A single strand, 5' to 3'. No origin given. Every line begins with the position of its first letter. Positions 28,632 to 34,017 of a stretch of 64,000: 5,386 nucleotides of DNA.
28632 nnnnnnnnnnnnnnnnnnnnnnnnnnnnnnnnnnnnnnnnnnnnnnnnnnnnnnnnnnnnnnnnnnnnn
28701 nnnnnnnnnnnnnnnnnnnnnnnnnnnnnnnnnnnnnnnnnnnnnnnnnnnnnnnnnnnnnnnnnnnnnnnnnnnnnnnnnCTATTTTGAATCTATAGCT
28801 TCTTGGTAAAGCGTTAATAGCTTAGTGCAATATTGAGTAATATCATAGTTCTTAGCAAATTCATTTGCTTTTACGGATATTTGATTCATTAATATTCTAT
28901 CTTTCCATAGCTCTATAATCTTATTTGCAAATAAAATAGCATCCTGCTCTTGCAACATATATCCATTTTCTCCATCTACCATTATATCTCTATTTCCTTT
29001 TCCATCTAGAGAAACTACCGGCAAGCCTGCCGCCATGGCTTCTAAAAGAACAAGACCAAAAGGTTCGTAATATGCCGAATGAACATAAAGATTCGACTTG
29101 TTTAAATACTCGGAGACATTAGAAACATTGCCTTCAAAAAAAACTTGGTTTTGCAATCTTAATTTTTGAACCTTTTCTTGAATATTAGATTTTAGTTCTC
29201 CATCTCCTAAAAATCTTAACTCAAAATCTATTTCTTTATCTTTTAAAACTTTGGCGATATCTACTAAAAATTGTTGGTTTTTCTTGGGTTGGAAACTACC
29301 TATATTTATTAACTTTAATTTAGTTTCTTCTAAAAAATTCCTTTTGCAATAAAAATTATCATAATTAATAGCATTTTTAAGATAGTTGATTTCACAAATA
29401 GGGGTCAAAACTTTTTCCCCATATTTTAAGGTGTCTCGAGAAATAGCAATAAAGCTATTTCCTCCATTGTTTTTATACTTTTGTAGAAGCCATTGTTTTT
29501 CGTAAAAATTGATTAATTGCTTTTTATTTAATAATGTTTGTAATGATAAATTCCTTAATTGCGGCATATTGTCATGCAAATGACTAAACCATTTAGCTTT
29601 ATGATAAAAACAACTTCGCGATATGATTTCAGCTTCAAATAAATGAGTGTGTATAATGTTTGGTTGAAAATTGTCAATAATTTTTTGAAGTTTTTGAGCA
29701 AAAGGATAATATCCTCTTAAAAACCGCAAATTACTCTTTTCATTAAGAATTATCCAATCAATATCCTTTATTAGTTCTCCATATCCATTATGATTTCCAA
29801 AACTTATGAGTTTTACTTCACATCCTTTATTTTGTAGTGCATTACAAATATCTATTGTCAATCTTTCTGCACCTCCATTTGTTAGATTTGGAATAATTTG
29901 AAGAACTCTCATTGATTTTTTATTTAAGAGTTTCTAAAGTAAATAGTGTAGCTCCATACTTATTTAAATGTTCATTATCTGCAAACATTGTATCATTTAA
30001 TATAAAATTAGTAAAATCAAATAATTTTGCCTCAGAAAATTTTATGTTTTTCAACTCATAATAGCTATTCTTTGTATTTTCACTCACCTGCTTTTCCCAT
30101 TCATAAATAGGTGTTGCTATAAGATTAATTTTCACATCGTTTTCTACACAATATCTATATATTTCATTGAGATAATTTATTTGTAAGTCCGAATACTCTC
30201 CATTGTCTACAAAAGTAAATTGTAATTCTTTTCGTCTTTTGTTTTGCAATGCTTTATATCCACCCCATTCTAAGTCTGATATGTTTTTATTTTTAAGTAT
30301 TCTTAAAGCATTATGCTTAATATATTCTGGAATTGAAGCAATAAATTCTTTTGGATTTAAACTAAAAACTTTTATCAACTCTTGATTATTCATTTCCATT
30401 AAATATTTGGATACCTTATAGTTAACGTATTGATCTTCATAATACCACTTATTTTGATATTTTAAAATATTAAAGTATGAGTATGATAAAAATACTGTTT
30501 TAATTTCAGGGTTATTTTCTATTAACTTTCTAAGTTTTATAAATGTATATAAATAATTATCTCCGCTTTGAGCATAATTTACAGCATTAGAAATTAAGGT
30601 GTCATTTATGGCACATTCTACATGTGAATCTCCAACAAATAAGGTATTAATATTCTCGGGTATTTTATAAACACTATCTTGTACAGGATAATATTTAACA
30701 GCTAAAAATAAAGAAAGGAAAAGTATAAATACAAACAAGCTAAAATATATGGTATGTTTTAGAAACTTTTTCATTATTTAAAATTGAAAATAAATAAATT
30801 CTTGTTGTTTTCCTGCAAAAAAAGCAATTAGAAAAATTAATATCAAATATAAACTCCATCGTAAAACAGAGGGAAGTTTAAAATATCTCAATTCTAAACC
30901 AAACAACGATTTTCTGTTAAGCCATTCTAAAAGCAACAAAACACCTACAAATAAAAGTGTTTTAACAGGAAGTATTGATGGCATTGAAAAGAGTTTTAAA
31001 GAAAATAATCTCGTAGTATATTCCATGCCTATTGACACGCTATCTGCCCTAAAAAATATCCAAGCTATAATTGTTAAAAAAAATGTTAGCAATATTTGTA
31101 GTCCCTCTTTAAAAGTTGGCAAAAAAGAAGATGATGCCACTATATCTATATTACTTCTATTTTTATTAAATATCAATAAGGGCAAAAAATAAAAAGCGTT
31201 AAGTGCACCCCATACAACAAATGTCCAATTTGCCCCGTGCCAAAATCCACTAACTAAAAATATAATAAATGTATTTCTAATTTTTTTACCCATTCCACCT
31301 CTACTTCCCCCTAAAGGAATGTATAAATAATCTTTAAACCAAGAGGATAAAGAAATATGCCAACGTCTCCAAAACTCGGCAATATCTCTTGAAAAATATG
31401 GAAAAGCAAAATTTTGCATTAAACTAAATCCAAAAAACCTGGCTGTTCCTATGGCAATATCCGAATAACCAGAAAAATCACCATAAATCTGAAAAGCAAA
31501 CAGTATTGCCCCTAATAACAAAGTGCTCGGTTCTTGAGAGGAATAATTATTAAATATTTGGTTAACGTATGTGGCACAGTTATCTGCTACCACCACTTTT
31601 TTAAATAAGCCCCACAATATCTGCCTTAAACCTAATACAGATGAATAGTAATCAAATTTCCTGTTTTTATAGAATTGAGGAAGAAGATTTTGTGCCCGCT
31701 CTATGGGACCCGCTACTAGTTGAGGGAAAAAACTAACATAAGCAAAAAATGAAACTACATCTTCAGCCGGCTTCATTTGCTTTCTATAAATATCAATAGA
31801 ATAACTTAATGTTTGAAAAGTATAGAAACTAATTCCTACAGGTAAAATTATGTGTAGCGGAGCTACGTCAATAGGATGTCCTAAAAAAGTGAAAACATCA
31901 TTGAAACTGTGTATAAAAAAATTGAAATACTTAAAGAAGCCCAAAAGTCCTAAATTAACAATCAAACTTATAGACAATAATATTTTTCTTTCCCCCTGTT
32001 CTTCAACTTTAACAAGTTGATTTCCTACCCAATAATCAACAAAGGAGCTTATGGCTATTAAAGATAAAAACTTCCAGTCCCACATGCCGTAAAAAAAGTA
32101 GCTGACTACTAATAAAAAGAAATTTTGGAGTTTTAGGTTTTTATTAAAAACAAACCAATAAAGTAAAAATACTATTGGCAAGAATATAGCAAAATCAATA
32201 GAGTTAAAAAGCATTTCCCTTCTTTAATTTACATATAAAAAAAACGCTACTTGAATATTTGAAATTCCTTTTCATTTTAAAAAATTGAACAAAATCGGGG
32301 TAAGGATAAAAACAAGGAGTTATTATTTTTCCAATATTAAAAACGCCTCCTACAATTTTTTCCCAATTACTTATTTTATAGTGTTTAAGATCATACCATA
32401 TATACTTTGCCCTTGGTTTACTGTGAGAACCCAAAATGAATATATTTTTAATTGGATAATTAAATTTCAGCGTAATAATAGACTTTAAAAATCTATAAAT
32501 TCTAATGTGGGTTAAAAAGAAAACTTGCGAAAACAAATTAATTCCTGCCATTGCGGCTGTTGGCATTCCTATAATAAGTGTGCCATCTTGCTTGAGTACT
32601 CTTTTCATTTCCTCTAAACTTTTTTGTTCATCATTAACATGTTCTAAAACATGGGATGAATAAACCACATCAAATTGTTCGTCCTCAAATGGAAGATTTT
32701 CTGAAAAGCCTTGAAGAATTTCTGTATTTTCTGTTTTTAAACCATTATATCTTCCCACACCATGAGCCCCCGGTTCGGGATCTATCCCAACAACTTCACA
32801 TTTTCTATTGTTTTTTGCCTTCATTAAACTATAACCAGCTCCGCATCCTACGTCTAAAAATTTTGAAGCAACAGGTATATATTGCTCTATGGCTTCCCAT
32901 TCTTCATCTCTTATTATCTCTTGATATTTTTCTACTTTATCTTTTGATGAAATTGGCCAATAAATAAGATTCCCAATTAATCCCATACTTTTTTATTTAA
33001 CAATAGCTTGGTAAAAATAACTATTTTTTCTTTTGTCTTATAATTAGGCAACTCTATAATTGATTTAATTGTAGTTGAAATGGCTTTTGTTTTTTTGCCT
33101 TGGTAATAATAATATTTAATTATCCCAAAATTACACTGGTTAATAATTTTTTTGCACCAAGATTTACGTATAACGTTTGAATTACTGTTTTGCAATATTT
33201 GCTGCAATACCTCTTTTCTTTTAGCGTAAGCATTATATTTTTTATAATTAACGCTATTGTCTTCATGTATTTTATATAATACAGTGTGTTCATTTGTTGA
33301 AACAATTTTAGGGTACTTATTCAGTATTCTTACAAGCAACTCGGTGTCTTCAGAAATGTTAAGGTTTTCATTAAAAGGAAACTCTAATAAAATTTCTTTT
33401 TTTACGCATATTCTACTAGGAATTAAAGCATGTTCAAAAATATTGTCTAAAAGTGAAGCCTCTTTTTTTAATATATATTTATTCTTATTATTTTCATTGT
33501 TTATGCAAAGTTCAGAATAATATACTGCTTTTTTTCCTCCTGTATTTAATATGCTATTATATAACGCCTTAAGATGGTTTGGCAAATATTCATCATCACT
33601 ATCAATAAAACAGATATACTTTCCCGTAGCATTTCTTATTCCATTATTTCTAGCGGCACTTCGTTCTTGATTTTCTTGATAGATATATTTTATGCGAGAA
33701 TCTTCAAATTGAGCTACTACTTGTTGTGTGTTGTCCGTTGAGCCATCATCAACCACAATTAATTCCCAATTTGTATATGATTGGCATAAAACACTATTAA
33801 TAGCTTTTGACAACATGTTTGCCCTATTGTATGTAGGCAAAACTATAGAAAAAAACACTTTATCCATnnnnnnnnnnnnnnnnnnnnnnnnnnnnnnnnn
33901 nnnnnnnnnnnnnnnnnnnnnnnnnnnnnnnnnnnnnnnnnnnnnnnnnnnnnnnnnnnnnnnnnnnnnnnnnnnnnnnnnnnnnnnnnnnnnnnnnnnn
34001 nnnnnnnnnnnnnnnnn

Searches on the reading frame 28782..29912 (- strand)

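Call 6: search_protein_families(library=pfam, proteins=[window:28782-29912:-], max_evalue=0.001)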
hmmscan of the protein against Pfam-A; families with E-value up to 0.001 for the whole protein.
window:28782-29912:- (376 aa): 5 families
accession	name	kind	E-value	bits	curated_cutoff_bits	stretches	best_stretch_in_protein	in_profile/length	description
PF00534.26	Glycos_transf_1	-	1.1e-38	132.9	26.4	1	192-349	9-169/172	Glycosyl transferases group 1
PF13692.12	Glyco_trans_1_4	-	6e-32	111.3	27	1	200-338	3-142/142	Glycosyl transferases group 1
PF13439.12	Glyco_transf_4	-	6e-14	52.9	28.5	1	13-167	2-150/170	Glycosyltransferase Family 4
PF13477.12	Glyco_trans_4_2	-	4.5e-08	33.8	23.4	1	16-97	10-88/139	Glycosyl transferase 4-like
PF20706.3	GT4-conflict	-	0.00017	21.1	26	1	258-300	267-309/385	Family 4 Glycosyltransferase in conflict systems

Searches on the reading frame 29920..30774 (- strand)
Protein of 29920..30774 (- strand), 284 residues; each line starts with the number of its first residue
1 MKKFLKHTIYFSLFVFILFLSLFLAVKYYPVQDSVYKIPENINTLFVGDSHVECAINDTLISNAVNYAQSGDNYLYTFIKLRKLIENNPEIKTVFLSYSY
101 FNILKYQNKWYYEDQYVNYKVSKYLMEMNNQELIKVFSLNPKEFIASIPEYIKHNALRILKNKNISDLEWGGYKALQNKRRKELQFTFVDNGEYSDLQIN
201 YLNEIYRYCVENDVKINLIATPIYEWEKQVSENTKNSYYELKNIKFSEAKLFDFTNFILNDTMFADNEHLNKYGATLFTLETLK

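Call 6: search_protein_families(library=pfam, proteins=[window:29920-30774:-], max_evalue=0.001)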
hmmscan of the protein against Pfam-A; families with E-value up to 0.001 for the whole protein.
window:29920-30774:- (284 aa): 0 families

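Call 35: search_protein_families(library=ncbifam, proteins=[window:29920-30774:-], max_evalue=0.00001)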
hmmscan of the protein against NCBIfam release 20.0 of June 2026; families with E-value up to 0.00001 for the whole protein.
window:29920-30774:- (284 aa): 0 families

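Call 50: search_protein_families(library=pfam, proteins=[window:29920-30774:-], max_evalue=0.1)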
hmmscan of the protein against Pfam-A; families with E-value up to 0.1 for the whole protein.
window:29920-30774:- (284 aa): 2 families
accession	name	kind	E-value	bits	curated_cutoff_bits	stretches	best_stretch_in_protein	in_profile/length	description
PF19040.6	SGNH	-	0.017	15.2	27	0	80-113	81-110/248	SGNH domain (fused to AT3 domains)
PF10859.13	DUF2660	-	0.07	14.1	25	0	226-279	33-84/91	Protein of unknown function (DUF2660)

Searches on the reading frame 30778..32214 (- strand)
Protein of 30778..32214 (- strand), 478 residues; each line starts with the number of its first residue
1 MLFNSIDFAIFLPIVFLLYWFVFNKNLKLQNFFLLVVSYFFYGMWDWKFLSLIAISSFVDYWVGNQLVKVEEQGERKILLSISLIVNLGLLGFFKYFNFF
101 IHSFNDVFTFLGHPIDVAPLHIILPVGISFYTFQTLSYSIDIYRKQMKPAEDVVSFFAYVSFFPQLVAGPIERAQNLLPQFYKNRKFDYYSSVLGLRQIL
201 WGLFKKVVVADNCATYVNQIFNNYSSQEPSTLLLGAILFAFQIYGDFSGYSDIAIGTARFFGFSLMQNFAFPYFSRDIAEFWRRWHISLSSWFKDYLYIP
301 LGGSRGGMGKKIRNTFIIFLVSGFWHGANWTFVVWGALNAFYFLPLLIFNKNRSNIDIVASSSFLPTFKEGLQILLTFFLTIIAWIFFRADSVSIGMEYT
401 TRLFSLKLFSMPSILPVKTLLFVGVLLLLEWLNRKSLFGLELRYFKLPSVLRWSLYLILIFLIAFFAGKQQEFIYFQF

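Call 6: search_protein_families(library=pfam, proteins=[window:30778-32214:-], max_evalue=0.001)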
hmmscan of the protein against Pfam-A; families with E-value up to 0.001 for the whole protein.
window:30778-32214:- (478 aa): 1 family
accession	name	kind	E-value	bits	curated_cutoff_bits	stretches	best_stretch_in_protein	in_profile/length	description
PF03062.24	MBOAT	-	2.4e-27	96.5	27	1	152-355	80-303/337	MBOAT, membrane-bound O-acyltransferase family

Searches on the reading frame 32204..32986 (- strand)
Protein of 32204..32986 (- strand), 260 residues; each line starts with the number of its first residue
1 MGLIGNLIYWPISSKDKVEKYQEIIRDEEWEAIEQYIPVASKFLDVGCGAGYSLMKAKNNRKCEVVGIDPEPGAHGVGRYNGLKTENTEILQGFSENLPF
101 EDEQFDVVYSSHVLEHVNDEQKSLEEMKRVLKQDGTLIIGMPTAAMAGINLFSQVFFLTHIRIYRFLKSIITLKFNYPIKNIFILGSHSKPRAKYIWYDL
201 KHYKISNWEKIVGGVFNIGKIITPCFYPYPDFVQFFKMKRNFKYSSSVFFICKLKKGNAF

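Call 6: search_protein_families(library=pfam, proteins=[window:32204-32986:-], max_evalue=0.001)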
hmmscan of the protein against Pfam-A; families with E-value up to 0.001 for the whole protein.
window:32204-32986:- (260 aa): 11 families
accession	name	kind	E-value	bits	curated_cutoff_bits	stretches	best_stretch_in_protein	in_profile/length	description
PF08241.18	Methyltransf_11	-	9.2e-24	84.3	21.2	1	44-139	1-95/95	Methyltransferase domain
PF13649.12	Methyltransf_25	-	5.2e-19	69.2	27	1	44-135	2-97/97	Methyltransferase domain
PF13847.12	Methyltransf_31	-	2.3e-17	63.5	27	1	41-143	5-113/145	Methyltransferase domain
PF08242.18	Methyltransf_12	-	2.2e-15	57.6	30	1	44-137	1-98/98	Methyltransferase domain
PF13489.12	Methyltransf_23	-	3.3e-15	56.7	27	1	35-146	18-123/164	Methyltransferase domain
PF01209.24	Ubie_methyltran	-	1.1e-11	45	20.1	1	40-159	48-169/233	ubiE/COQ5 methyltransferase family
PF08003.17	Methyltransf_9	-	1.9e-10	40.7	23.8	1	26-139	100-217/315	Protein of unknown function (DUF1698)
PF07021.18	MetW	-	1e-08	35.5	21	1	29-133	3-104/193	Methionine biosynthesis protein MetW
PF02353.26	CMAS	-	7.6e-05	22.6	27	1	41-140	64-165/273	Mycolic acid cyclopropane synthetase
PF20922.3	Anamorsin_N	-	0.00058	20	27.1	1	77-144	28-92/163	Anamorsin, N-terminal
PF06325.19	PrmA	-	0.00083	19.4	22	0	31-139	153-258/296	Ribosomal protein L11 methyltransferase (PrmA)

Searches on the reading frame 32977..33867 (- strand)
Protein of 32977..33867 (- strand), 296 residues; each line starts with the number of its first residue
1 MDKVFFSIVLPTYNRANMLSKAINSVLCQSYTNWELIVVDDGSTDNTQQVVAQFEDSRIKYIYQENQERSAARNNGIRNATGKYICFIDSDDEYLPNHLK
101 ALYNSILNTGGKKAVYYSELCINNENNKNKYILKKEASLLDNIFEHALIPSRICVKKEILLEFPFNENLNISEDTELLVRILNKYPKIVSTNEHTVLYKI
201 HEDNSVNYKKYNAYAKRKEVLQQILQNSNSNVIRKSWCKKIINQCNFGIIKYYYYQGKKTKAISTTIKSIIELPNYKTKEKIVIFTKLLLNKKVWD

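Call 3: search_protein_families(library=pfam, proteins=[window:32977-33867:-], max_evalue=0.01)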
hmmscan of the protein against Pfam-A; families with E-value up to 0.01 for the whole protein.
window:32977-33867:- (296 aa): 4 families
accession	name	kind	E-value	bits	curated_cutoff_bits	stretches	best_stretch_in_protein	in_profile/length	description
PF00535.33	Glycos_transf_2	-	1.4e-36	126.4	23.3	1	7-111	1-108/168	Glycosyl transferase family 2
PF10111.15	Glyco_tranf_2_2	-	1.9e-15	57.5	27.3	1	9-214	3-231/276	Glycosyltransferase like family 2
PF13641.12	Glyco_tranf_2_3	-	1.1e-10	42.3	27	1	6-109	3-113/230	Glycosyltransferase like family 2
PF13704.12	Glyco_tranf_2_4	-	0.0011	19.9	27.5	1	35-92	21-82/98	Glycosyl transferase family 2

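Call 4: search_protein_families(library=ncbifam, proteins=[window:32977-33867:-], max_evalue=0.01)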
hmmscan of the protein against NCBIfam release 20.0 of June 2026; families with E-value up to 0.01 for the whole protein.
window:32977-33867:- (296 aa): 27 families (the best 25 are shown)
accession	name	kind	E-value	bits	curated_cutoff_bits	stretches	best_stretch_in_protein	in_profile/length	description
NF047683.1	TeichurnBiosyTuaG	equivalog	3.8e-28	98.8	400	1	5-238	7-239/252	teichuronic acid biosynthesis protein TuaG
NF007482.0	PRK10073.1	equivalog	6.6e-26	91.1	423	1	5-106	7-110/334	glycosyltransferase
NF041875.1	EPS_EpsD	equivalog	7e-26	91.4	370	1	7-235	2-240/325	exopolysaccharide biosynthesis glycosyltransferase EpsD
NF007453.0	PRK10018.1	equivalog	1.2e-25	90.7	382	1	2-202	4-210/280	colanic acid biosynthesis glycosyltransferase WcaA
TIGR04017.1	WcaA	equivalog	4.5e-25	88.8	495.75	1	2-202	3-209/279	colanic acid biosynthesis glycosyltransferase WcaA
NF050050.1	ProtGlycPglI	equivalog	6.6e-22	78.2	500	1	5-264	3-267/306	GalNAc(5)-diNAcBac-PP-undecaprenol beta-1,3-glucosyltransferase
NF053739.1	GlytfEpsEBac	equivalog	1.3e-20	73.5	450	1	7-214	4-216/265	glycosyltransferase EpsE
NF038302.1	EPS_HpsE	equivalog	6.5e-19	68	300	1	6-103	3-108/307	hormogonium polysaccharide biosynthesis glycosyltransferase HpsE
TIGR03965.1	mycofact_glyco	equivalog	1.6e-17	63.6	280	1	7-108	77-181/467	mycofactocin biosynthesis glycosyltransferase MftF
TIGR04283.1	glyco_like_mftF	equivalog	3.1e-17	62.9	182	1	7-189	2-176/221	TIGR04283 family arsenosugar biosynthesis glycosyltransferase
TIGR03937.1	PgaC_IcaA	equivalog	4.3e-17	62.2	422.3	1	6-92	47-136/407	poly-beta-1,6-N-acetyl-D-glucosamine synthase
NF038299.1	EPS_HpsN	equivalog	1.6e-15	56.9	425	1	6-102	3-102/317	hormogonium polysaccharide biosynthesis glycosyltransferase HpsN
NF041394.1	GtaseAglG_Halo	equivalog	3.1e-13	49.7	440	1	7-99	4-100/304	glucosyl-dolichyl phosphate glucuronosyltransferase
TIGR03111.1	glyc2_xrt_Gpos1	hypoth_equivalog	5.1e-12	45.3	363.95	1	7-102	52-152/439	TIGR03111 family XrtG-associated glycosyltransferase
NF047588.1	GlcsyltransPgfSStrep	equivalog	2.9e-10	39.9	500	1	6-102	3-106/308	glycosyltransferase PgfS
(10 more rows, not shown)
